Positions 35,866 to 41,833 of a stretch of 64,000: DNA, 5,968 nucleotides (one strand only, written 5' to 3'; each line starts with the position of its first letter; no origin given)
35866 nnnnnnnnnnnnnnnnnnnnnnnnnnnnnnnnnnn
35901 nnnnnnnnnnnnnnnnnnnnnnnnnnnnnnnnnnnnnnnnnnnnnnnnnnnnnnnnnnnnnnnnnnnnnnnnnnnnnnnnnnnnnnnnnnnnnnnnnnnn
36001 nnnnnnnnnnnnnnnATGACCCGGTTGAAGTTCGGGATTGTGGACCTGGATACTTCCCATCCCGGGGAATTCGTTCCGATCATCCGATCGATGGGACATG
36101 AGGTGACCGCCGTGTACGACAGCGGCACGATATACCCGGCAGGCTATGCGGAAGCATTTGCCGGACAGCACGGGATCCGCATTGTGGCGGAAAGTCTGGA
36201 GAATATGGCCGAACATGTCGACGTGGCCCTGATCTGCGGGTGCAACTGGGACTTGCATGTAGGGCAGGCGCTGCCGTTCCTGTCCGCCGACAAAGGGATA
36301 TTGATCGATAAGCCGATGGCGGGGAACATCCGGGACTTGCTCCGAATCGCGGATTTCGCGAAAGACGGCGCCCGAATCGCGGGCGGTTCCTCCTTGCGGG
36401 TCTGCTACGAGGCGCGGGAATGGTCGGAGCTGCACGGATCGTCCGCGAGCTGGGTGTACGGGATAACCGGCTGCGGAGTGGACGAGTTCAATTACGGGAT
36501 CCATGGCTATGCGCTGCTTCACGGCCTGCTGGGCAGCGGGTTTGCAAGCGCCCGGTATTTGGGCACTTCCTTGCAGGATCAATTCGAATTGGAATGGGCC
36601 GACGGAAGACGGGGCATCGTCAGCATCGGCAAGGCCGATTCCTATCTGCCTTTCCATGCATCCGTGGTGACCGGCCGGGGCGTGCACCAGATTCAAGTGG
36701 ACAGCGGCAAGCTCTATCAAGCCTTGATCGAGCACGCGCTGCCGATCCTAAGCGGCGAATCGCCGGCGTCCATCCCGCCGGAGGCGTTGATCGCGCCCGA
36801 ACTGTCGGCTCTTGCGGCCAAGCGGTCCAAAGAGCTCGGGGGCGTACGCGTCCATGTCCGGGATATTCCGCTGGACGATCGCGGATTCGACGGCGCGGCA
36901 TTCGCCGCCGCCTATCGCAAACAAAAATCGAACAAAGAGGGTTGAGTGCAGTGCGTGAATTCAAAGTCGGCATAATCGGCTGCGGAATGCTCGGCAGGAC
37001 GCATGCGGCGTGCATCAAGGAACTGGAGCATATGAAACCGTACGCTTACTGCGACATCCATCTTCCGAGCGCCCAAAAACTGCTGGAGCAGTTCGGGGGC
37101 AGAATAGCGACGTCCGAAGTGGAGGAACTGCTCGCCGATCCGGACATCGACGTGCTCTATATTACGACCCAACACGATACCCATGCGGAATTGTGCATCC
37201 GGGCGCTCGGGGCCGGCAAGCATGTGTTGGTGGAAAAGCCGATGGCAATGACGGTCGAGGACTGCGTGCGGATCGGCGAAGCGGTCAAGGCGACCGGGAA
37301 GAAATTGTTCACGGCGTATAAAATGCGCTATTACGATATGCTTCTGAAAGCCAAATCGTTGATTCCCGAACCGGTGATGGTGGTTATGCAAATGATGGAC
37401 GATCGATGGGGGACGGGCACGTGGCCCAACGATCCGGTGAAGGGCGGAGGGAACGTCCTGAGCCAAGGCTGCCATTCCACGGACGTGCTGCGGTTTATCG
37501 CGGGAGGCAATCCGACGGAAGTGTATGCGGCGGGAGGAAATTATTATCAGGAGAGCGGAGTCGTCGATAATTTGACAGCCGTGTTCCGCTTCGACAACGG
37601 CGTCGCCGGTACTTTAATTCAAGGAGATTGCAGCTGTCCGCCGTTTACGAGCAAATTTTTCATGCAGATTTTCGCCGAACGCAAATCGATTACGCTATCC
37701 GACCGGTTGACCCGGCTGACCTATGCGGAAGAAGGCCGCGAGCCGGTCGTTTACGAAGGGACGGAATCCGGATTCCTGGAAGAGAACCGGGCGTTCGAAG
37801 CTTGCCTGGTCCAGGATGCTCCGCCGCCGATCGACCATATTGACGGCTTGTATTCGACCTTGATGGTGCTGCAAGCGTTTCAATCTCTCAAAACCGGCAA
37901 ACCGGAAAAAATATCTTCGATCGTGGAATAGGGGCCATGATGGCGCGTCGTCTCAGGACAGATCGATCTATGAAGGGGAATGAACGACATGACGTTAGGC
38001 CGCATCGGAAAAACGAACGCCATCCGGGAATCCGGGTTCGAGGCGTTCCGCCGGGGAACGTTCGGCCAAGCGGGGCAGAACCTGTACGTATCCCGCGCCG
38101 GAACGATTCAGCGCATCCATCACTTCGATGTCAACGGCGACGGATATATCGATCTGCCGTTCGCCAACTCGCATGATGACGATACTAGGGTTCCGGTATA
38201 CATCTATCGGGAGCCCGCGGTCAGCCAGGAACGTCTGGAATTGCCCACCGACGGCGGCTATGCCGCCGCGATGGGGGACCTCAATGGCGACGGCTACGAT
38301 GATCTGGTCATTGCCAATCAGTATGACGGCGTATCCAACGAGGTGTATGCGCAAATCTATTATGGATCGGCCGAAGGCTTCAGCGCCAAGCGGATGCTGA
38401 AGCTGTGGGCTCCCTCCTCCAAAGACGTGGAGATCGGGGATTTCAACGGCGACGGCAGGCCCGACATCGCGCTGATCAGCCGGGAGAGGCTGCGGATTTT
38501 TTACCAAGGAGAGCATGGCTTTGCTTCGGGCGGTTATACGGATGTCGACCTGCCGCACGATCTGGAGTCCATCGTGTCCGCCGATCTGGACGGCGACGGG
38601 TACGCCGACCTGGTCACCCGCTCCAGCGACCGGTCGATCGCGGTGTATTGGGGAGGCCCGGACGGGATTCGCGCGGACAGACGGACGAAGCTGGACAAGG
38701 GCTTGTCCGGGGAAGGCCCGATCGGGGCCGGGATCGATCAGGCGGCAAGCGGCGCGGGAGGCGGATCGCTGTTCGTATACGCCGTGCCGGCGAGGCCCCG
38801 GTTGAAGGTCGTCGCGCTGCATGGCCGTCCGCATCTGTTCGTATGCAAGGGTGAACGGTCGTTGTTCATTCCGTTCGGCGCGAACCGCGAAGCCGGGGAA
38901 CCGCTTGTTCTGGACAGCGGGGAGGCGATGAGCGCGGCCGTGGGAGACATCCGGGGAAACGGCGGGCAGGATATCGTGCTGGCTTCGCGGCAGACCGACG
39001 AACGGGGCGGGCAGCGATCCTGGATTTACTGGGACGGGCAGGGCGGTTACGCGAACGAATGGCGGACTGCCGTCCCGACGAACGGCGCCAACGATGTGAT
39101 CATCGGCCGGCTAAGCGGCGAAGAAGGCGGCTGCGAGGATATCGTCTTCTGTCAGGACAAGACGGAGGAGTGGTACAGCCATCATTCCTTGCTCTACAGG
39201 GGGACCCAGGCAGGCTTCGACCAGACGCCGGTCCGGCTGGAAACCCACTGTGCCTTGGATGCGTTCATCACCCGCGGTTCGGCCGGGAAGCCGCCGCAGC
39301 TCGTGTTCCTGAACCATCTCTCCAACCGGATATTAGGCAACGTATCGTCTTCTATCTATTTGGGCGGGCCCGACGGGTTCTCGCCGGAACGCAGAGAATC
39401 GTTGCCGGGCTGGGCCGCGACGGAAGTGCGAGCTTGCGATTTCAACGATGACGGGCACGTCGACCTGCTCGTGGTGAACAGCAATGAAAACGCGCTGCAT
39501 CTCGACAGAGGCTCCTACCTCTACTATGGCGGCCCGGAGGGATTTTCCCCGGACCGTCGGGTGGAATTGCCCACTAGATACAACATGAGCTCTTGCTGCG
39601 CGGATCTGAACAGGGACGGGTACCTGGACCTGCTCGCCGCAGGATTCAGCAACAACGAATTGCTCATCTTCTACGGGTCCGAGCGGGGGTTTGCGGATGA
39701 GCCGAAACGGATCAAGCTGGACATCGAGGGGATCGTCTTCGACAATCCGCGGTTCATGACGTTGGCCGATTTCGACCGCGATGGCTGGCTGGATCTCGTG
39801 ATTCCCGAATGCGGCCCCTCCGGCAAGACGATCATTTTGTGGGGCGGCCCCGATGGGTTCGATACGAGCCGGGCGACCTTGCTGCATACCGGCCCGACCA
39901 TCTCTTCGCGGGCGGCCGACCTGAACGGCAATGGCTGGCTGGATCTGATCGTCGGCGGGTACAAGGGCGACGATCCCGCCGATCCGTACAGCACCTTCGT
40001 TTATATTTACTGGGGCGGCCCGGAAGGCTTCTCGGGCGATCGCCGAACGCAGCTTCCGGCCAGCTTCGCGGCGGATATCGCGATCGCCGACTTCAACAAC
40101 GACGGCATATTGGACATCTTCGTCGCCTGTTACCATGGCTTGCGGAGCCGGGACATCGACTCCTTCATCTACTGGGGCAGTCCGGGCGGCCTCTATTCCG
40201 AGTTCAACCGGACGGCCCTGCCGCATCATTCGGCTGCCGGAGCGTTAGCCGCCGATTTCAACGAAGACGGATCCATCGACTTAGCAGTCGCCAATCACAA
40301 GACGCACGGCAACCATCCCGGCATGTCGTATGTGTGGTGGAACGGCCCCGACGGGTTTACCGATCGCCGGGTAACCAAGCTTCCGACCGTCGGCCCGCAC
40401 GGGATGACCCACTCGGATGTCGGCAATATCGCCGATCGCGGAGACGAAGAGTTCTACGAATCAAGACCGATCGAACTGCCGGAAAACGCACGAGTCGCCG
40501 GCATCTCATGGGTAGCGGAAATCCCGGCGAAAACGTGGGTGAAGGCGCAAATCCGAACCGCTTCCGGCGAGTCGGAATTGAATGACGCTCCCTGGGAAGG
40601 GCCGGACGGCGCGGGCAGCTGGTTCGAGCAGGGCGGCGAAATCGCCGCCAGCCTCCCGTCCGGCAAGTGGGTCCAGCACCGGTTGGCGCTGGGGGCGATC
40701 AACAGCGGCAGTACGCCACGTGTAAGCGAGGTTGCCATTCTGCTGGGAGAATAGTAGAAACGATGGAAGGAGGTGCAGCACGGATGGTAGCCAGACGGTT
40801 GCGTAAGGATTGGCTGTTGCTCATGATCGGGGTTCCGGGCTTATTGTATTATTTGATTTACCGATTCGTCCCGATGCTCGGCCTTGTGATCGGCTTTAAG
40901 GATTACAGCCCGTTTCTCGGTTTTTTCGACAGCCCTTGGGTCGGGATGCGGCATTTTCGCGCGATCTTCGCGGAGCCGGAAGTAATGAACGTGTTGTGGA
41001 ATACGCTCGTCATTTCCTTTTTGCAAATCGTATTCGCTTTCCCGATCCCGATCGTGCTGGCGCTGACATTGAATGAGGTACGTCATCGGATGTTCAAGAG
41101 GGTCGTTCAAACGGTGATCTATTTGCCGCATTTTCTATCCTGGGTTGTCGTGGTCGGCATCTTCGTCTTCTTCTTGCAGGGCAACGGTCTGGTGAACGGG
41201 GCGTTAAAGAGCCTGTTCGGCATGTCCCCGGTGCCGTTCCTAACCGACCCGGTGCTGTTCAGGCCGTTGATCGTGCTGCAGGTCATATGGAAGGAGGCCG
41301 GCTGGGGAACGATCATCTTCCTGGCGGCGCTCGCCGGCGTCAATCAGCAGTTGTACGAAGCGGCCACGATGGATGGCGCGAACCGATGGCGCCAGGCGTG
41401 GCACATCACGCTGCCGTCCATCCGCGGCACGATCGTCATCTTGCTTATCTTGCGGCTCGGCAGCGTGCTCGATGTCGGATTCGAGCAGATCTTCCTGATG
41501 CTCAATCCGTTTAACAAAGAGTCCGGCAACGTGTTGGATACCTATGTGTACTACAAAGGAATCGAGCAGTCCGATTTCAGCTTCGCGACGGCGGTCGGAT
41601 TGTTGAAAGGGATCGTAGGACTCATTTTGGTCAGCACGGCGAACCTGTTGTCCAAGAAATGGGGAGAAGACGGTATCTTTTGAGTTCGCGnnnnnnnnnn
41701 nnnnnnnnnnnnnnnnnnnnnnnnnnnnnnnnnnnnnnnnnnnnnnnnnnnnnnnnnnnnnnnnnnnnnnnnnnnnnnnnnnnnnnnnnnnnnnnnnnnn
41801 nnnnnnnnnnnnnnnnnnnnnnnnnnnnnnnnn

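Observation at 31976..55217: Four copies of a TGGTwwTACCA palindrome with an ACTAT tail define a candidate FadR-type regulon spanning 23 kb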

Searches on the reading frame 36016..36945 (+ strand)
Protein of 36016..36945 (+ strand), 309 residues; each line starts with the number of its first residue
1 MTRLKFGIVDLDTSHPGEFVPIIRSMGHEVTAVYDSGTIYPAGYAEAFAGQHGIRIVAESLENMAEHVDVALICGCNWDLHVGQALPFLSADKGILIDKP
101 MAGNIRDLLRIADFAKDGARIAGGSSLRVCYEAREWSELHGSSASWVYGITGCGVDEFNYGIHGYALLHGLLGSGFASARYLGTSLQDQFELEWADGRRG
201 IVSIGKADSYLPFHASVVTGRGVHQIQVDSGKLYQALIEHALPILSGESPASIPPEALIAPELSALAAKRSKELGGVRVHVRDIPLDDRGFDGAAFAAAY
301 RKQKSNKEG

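Call 9: search_protein_families(library=pfam, proteins=[window:36016-36945:+])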
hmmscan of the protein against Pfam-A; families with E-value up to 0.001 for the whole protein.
window:36016-36945:+ (309 aa): 1 family
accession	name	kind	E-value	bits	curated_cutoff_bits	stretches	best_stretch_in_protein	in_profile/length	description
PF01408.29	GFO_IDH_MocA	-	7.3e-08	33.6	24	1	26-117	24-111/120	Oxidoreductase family, NAD-binding Rossmann fold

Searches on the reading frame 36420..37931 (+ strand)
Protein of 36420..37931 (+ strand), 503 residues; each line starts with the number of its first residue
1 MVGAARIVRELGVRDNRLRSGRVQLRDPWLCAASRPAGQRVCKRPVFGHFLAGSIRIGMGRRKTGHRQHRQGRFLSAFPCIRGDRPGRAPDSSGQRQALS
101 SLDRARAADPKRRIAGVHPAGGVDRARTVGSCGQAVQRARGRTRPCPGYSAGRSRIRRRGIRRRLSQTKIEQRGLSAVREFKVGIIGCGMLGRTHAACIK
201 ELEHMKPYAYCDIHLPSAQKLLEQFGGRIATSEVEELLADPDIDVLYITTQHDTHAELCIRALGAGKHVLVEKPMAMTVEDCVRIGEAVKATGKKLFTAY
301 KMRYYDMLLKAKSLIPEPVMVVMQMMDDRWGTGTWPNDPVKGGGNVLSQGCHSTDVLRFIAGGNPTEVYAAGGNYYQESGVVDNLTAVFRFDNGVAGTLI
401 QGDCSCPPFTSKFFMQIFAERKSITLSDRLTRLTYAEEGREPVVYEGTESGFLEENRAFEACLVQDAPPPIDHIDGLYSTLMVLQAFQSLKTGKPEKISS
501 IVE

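Call 9: search_protein_families(library=pfam, proteins=[window:36420-37931:+])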
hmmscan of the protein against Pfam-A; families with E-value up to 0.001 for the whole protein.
window:36420-37931:+ (503 aa): 4 families
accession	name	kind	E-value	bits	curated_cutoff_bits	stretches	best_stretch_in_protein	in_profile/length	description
PF01408.29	GFO_IDH_MocA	-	7.3e-28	98.1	24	1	181-299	1-119/120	Oxidoreductase family, NAD-binding Rossmann fold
PF22725.1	GFO_IDH_MocA_C3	-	3.2e-16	59.9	27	1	317-401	15-102/124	GFO/IDH/MocA C-terminal domain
PF02894.22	GFO_IDH_MocA_C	-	3.3e-10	40.6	22.9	1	330-495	27-215/218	Oxidoreductase family, C-terminal alpha/beta domain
PF03447.22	NAD_binding_3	-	5.4e-05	24.3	24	1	187-297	1-114/116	Homoserine dehydrogenase, NAD binding domain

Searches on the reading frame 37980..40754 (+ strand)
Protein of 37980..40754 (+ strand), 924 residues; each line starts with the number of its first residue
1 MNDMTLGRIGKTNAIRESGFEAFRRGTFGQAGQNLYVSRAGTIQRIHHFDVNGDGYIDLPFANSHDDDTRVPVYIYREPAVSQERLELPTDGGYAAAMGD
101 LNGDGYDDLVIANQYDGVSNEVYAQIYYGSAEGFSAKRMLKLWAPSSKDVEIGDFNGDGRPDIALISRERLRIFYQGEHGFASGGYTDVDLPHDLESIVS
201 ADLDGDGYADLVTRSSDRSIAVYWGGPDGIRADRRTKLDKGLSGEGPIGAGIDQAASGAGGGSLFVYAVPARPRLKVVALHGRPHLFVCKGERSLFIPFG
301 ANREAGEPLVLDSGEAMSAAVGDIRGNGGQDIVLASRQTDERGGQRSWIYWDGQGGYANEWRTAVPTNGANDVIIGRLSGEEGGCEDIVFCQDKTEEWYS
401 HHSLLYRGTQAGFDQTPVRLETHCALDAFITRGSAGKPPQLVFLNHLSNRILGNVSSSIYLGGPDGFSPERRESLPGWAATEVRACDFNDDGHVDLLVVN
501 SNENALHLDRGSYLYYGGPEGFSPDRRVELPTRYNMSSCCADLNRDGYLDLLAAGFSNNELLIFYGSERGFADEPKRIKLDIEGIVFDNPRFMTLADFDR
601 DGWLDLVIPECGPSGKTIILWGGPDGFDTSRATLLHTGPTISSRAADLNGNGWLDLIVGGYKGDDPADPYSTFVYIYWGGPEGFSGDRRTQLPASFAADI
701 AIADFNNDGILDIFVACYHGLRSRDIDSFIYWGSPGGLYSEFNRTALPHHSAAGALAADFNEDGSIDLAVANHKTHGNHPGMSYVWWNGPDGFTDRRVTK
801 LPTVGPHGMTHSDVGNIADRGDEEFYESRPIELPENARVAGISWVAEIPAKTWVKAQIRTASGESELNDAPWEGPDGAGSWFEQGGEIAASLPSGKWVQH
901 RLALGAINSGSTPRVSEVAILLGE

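Call 9: search_protein_families(library=pfam, proteins=[window:37980-40754:+])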
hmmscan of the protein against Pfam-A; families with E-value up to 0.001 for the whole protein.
window:37980-40754:+ (924 aa): 3 families
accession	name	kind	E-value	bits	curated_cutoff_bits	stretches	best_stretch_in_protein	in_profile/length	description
PF13517.12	FG-GAP_3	-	3.9e-48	162.3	26.9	6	154-212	1-60/61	FG-GAP-like repeat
PF01839.29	FG-GAP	-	5.5e-34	115.9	22.1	2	93-123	2-35/37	FG-GAP repeat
PF12256.14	TcdB_toxin_midN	-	5.9e-06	26.1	24.8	0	200-224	32-57/181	Insecticide toxin TcdB middle/N-terminal region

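Call 16: search_protein_families(library=ncbifam, proteins=[window:37980-40754:+], max_evalue=0.00001)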
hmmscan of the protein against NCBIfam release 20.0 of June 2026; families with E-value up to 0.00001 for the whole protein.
window:37980-40754:+ (924 aa): 1 family
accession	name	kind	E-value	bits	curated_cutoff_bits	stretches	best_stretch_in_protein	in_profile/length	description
NF047539.1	XAC2610_fam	domain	6.8e-20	71.3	35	0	98-131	3-36/89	XAC2610-related protein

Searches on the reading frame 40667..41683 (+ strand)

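Call 9: search_protein_families(library=pfam, proteins=[window:40667-41683:+])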
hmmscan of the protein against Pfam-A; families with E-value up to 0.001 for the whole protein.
window:40667-41683:+ (338 aa): 1 family
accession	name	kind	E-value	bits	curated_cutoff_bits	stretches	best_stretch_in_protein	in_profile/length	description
PF00528.27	BPD_transp_1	-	9.4e-15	55.3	26.4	1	125-321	2-167/184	Binding-protein-dependent transport system inner membrane component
